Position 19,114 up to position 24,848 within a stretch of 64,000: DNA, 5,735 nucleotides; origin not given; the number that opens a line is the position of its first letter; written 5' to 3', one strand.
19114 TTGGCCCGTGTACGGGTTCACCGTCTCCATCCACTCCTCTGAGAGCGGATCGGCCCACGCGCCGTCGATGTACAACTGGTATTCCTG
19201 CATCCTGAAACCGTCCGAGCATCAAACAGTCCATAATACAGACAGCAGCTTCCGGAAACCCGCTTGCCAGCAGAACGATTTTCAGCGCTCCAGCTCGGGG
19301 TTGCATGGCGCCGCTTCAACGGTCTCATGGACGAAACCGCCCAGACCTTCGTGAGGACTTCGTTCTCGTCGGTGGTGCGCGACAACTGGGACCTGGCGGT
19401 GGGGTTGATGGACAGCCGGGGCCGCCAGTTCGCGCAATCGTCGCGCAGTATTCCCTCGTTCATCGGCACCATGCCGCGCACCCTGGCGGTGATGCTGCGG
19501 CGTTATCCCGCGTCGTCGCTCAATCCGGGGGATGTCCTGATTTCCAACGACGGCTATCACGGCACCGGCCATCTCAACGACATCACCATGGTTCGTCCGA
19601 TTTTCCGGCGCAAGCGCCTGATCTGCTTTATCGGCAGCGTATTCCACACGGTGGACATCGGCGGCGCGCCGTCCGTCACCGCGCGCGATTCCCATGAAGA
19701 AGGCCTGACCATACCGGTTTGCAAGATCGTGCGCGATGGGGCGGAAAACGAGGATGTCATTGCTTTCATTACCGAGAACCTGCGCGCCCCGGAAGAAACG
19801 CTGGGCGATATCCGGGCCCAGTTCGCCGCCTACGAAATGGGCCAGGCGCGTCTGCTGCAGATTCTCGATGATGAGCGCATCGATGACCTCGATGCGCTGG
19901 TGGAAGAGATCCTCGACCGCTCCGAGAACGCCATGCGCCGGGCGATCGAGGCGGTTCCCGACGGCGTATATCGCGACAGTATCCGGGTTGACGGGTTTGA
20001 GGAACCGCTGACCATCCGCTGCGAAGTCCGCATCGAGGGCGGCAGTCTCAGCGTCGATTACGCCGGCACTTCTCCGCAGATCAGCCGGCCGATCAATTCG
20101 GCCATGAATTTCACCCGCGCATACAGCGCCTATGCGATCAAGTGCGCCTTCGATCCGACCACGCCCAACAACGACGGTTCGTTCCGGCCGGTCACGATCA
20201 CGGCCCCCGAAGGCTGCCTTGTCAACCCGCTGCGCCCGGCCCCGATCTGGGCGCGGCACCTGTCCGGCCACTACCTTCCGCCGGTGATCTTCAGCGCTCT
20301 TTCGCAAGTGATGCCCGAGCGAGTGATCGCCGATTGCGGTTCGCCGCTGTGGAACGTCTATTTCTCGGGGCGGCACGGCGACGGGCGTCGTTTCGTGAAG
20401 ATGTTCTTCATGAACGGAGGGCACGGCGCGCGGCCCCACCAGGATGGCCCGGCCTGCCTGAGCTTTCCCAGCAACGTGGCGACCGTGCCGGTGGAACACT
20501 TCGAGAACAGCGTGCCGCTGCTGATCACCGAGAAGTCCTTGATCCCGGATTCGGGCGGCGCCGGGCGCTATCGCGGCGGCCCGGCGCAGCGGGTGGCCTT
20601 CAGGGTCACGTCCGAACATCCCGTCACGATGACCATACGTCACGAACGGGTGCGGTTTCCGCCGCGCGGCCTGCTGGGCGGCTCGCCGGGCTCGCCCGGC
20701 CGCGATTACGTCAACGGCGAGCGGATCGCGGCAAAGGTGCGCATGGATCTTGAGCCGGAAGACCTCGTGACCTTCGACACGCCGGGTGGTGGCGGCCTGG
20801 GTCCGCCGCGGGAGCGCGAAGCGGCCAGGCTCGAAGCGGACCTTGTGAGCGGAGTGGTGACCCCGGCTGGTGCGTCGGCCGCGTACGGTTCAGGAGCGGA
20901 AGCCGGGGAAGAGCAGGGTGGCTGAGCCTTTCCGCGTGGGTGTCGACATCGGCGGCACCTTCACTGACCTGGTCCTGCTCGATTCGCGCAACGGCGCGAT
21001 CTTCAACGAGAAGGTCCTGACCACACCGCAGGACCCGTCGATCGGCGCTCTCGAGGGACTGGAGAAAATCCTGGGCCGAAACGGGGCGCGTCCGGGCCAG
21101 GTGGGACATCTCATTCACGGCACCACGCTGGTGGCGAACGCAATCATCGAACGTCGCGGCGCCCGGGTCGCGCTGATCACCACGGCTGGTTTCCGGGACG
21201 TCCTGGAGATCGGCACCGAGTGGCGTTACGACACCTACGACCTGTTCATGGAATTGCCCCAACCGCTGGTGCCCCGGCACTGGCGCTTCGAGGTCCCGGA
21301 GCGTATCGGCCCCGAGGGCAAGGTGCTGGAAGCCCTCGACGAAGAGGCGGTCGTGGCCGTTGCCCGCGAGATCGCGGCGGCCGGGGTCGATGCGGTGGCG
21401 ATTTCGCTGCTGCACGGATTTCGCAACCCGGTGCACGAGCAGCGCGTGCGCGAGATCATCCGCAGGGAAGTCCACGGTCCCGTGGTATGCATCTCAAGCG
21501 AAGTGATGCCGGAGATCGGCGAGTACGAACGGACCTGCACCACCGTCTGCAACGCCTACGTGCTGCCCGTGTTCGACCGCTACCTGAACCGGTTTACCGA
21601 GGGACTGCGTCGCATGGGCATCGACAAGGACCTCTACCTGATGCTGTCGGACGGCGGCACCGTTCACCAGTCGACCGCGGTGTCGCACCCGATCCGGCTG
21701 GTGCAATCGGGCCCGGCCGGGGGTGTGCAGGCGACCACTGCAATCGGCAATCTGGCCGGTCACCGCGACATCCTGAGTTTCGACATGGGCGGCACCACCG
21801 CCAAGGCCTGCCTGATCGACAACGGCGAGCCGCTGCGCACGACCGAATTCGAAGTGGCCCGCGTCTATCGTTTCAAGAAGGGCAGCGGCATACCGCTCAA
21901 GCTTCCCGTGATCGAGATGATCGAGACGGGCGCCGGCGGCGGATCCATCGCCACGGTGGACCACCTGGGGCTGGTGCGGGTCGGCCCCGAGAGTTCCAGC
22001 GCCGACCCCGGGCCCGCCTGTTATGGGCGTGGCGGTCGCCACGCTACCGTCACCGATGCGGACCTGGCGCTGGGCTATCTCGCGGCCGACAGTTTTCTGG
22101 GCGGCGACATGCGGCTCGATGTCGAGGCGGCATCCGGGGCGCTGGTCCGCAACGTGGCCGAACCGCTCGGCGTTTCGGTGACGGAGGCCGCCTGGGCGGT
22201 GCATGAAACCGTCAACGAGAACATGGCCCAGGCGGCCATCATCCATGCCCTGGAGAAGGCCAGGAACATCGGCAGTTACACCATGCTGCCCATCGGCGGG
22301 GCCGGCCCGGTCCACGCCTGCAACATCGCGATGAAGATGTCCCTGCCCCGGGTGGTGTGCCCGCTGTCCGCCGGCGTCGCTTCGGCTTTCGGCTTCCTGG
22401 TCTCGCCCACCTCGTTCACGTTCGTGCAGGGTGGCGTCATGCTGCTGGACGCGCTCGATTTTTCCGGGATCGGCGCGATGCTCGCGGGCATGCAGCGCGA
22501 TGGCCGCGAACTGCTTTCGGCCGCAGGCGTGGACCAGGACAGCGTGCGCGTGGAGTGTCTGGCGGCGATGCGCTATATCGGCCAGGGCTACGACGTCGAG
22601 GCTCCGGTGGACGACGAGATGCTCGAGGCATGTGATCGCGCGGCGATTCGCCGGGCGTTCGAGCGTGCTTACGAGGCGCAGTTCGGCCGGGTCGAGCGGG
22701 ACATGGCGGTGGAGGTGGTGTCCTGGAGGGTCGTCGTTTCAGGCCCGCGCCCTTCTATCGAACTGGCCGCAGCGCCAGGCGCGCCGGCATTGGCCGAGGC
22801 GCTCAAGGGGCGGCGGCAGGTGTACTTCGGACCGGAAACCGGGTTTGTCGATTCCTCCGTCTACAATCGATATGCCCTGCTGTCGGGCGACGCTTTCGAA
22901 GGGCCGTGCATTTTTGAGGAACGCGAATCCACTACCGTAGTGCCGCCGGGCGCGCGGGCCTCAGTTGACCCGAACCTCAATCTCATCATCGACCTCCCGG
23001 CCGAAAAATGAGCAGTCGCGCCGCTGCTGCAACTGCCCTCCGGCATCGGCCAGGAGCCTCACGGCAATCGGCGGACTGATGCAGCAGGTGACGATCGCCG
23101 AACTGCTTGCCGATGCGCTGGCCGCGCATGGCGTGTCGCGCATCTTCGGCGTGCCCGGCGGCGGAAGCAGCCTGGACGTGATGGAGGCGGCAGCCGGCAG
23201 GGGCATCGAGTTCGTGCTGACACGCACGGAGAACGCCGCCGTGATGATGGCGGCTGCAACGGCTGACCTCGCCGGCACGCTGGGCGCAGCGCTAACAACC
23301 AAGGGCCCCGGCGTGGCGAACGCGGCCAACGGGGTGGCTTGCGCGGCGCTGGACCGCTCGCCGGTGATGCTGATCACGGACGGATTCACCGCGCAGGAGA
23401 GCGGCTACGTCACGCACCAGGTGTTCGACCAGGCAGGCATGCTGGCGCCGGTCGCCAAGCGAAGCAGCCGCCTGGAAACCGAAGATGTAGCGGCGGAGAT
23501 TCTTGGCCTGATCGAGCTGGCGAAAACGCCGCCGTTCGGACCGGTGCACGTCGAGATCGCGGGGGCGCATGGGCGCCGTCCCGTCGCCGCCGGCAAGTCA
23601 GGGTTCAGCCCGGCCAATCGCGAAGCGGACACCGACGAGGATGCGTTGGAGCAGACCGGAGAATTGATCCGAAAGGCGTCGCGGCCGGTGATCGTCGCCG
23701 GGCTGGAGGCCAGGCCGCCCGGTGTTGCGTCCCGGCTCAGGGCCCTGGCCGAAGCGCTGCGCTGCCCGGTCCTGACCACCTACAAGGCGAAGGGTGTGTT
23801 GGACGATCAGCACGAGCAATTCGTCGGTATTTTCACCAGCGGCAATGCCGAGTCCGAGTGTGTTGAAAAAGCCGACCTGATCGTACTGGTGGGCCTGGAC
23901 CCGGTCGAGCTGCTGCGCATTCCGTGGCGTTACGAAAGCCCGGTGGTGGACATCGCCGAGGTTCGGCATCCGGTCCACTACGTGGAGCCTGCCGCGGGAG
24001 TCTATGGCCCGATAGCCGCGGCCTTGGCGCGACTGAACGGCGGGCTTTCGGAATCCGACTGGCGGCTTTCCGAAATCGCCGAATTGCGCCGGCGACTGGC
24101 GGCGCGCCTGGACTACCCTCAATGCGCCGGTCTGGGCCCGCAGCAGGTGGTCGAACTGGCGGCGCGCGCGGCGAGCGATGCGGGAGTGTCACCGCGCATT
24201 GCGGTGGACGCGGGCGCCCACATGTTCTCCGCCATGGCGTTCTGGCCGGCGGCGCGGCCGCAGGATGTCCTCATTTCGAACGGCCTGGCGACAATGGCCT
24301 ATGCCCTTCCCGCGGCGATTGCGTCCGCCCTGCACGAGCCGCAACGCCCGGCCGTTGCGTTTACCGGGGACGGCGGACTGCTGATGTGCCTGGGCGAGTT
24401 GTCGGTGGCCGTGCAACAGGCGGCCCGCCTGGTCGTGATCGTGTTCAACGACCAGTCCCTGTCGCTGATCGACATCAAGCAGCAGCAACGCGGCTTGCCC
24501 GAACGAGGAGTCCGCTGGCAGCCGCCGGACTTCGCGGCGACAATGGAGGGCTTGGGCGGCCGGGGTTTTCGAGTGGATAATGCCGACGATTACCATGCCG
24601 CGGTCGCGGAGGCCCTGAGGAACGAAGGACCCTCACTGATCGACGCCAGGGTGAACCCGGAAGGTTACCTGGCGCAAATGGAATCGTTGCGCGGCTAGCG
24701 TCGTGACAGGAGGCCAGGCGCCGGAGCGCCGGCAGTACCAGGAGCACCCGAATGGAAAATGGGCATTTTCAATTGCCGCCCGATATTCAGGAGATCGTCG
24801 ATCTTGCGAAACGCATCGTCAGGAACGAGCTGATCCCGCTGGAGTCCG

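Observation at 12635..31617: Three paralogs of an unusual secreted Ig-like + CXXCH + Vgb-like beta-propeller protein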

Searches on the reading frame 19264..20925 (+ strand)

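Call 11: search_protein_families(library=pfam, proteins=[window:19264-20925:+], max_evalue=0.001)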
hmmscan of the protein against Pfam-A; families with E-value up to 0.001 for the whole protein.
window:19264-20925:+ (553 aa): 1 family
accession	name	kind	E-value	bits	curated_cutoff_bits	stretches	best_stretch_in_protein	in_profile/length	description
PF02538.19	Hydantoinase_B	-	1.2e-144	483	26.8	1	9-515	3-519/519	Hydantoinase B/oxoprolinase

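Call 46: search_protein_families(library=ncbifam, proteins=[window:19264-20925:+], max_evalue=1e-10)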
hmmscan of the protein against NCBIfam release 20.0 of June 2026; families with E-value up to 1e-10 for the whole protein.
window:19264-20925:+ (553 aa): 2 families
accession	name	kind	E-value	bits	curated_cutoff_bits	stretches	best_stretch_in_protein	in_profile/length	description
NF050157.1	CapLactmsBetCapB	equivalog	3.4e-58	197.3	1000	1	24-543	19-557/577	caprolactamase subunit beta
NF042976.1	AcphenoCarb_ApcD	equivalog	8.3e-31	107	1500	1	5-473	28-515/685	acetophenone carboxylase subunit delta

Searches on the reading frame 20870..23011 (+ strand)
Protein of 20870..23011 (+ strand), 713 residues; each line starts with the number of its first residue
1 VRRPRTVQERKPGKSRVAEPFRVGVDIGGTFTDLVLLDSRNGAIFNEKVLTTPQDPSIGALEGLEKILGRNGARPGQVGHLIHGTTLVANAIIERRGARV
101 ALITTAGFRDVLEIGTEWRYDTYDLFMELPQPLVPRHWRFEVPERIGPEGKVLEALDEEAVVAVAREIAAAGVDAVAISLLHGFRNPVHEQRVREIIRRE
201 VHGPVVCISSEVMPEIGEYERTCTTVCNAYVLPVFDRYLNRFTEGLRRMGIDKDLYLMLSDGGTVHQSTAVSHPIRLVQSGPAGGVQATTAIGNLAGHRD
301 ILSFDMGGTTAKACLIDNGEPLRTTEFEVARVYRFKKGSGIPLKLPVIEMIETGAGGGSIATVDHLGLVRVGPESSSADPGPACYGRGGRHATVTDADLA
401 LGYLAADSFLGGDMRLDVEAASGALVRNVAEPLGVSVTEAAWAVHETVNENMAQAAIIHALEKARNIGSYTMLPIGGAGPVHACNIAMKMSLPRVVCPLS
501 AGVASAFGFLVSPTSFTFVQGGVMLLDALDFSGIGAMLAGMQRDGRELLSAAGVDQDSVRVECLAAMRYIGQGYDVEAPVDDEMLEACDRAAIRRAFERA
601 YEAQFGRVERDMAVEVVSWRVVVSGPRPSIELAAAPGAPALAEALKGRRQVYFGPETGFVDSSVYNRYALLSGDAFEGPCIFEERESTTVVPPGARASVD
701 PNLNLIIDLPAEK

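Call 11: search_protein_families(library=pfam, proteins=[window:20870-23011:+], max_evalue=0.001)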
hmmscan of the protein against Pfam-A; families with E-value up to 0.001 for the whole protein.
window:20870-23011:+ (713 aa): 3 families
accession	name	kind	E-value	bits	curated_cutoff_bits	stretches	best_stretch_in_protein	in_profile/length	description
PF01968.24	Hydantoinase_A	-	6e-80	269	22.9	1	221-512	1-285/291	Hydantoinase/oxoprolinase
PF05378.19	Hydant_A_N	-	7.2e-56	189.1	25.2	1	22-200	1-175/176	Hydantoinase/oxoprolinase N-terminal region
PF19278.4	Hydant_A_C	-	5.7e-16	58.9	21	1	543-701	23-184/193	Hydantoinase/oxoprolinase C-terminal domain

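Call 46: search_protein_families(library=ncbifam, proteins=[window:20870-23011:+], max_evalue=1e-10)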
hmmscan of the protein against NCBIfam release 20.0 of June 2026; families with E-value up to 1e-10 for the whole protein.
window:20870-23011:+ (713 aa): 3 families
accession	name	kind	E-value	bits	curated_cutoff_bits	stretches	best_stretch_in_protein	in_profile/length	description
NF050156.1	CapLactmsAlpCapA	equivalog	1.9e-148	495.8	1000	1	21-701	1-679/689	caprolactamase subunit alpha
NF042975.2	AcphenoCarb_ApcC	equivalog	7.9e-83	278.9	1500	1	23-702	11-704/733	acetophenone carboxylase subunit gamma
NF042960.1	AcphenoCarb_ApcA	equivalog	1.6e-51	175.4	1250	1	161-701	126-649/658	acetophenone carboxylase subunit alpha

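Call 67: search_solved_structures(query=window:20870-23011:+, max_evalue=1e-20)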
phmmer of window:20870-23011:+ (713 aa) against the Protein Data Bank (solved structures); distinct sequences matched with E-value up to 1e-20: 6.
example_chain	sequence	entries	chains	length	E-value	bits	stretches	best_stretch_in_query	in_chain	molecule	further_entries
7hk5_A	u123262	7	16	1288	2.1e-121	409.7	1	22-711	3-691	N-methylhydantoinase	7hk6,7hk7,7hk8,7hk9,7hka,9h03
6yra_A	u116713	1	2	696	8.1e-108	364.9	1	19-703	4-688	5-oxoprolinase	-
5l9w_B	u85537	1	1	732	5.4e-80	272.9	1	23-703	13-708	Acetophenone carboxylase gamma subunit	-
5m45_B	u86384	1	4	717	8.3e-67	229.3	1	23-700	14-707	Acetone carboxylase beta subunit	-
5svb_B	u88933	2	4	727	7.9e-66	226.1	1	23-700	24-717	Acetone carboxylase beta subunit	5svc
5l9w_b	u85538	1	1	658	2.6e-43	151.7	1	164-524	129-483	Acetophenone carboxylase alpha subunit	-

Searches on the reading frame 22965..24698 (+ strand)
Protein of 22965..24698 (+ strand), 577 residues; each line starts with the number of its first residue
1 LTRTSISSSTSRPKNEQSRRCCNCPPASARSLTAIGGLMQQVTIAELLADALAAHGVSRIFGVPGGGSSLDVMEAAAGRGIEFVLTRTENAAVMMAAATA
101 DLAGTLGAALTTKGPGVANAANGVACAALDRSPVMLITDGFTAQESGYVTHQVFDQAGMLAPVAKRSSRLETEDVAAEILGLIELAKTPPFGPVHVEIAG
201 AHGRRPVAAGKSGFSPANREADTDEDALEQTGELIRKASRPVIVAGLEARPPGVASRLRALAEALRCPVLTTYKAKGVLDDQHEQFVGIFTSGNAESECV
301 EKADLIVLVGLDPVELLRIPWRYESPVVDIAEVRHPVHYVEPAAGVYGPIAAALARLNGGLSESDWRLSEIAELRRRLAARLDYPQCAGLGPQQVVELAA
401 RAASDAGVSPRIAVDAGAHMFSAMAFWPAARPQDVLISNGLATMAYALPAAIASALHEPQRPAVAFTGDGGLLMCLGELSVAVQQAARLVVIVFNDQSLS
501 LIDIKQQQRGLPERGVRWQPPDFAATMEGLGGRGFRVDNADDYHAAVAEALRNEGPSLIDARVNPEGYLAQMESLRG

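Call 11: search_protein_families(library=pfam, proteins=[window:22965-24698:+], max_evalue=0.001)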
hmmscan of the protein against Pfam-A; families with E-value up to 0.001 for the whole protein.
window:22965-24698:+ (577 aa): 3 families
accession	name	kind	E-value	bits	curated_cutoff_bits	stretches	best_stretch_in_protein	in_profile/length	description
PF02775.26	TPP_enzyme_C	-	2.3e-34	118.8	21.9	1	415-560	1-150/151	Thiamine pyrophosphate enzyme, C-terminal TPP binding domain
PF02776.23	TPP_enzyme_N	-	4e-27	94.8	26.8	1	43-159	2-119/119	Thiamine pyrophosphate enzyme, N-terminal TPP binding domain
PF00205.28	TPP_enzyme_M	-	1.4e-20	73.8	30.4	1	231-355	4-135/137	Thiamine pyrophosphate enzyme, central domain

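Call 46: search_protein_families(library=ncbifam, proteins=[window:22965-24698:+], max_evalue=1e-10)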
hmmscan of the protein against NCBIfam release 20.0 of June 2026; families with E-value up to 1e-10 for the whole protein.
window:22965-24698:+ (577 aa): 51 families (the best 25 are shown)
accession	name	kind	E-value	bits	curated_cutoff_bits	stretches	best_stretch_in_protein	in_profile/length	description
NF006187.0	PRK08322.1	equivalog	1.4e-91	307.6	509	1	43-564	3-529/548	acetolactate synthase large subunit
NF006378.0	PRK08617.1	equivalog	9.2e-83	278.4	510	1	41-564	7-539/556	acetolactate synthase AlsS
TIGR02418.1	acolac_catab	equivalog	3.7e-72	243.5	551.1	1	45-564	2-530/539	acetolactate synthase AlsS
NF006052.0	PRK08199.1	subfamily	1.6e-65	221.5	539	1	40-570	6-544/559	thiamine pyrophosphate protein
TIGR00118.1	acolac_lg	equivalog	5.5e-65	219.9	538.35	1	44-566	3-537/557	biosynthetic-type acetolactate synthase large subunit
NF006377.0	PRK08611.1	equivalog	4.6e-60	203.8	742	1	39-565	1-531/576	pyruvate oxidase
NF005712.0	PRK07524.1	subfamily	6.9e-60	203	500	1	41-562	2-528/536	5-guanidino-2-oxopentanoate decarboxylase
NF005470.0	PRK07064.1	equivalog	3.6e-58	197.9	495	1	39-569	2-535/552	thiamine pyrophosphate-binding protein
NF006524.0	PRK08978.1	equivalog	9.4e-57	192.5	738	1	45-564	4-525/548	acetolactate synthase 2 catalytic subunit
NF004919.0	PRK06276.1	equivalog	1.6e-56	191.8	866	1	45-570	4-545/582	acetolactate synthase large subunit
NF006319.0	PRK08527.1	equivalog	8e-55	186.3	905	2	390-564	366-539/565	acetolactate synthase large subunit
NF006016.1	PRK08155.1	equivalog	1.9e-53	181.7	870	1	41-566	2-535/554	acetolactate synthase large subunit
NF006122.0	PRK08266.1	subfamily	2.5e-53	181.4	571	1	39-565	1-526/543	hypothetical protein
NF004710.0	PRK06048.1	equivalog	5.4e-53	180.3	976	1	38-566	4-540/561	acetolactate synthase large subunit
NF058623.1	HdaclCoAlyACT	equivalog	1.6e-51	175.6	600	2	40-310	8-277/575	2-hydroxyacyl-CoA lyase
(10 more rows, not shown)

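Call 65: search_solved_structures(query=window:22965-24698:+, max_evalue=1e-30)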
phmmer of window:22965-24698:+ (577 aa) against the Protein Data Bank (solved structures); distinct sequences matched with E-value up to 1e-30: 27.
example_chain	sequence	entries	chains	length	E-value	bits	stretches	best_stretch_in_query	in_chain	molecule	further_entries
9zgl_A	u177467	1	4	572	3e-63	217.7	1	45-564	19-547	Ancestral acetolactate synthase, catabolic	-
13bb_A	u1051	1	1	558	1.1e-60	209.3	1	43-576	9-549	acetolactate synthase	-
5d6r_B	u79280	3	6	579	2.4e-54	188.3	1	45-562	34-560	Acetolactate synthase, catabolic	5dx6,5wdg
1ozf_A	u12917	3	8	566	2.8e-54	188.1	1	45-562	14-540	Acetolactate synthase, catabolic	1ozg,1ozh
24pi_A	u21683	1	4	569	1.2e-52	182.7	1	45-561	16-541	Ancestral acetolactate synthase, catabolic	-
4rjj_A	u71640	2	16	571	1.2e-49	172.8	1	45-564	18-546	Acetolactate synthase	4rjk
4rji_A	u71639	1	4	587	1.4e-49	172.6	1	45-564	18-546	Acetolactate synthase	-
1upa_A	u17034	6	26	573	1.2e-44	156.3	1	42-565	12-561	CARBOXYETHYLARGININE SYNTHASE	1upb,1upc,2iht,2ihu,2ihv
8xod_A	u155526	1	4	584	5.8e-40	140.9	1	39-564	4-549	BbmA-G484F complex with CBOA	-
8x3x_A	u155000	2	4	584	6.3e-40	140.7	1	39-564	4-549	BbmA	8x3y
6lpi_A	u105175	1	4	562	1e-39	140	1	40-567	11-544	Acetolactate synthase isozyme 1 large subunit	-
1jsc_A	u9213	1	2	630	9.1e-35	123.7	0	383-565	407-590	ACETOHYDROXY-ACID SYNTHASE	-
6u9d_A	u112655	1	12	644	1e-34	123.6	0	383-565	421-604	Acetolactate synthase catalytic subunit, mitochondrial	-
1n0h_A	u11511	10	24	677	1.2e-34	123.3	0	384-565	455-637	Acetolactate synthase | Acetolactate synthase, mitochondrial | Acetolactate synthase catalytic subunit, mitochondrial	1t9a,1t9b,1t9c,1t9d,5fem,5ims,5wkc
1y9d_A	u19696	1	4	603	4.1e-34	121.5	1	49-565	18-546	Pyruvate oxidase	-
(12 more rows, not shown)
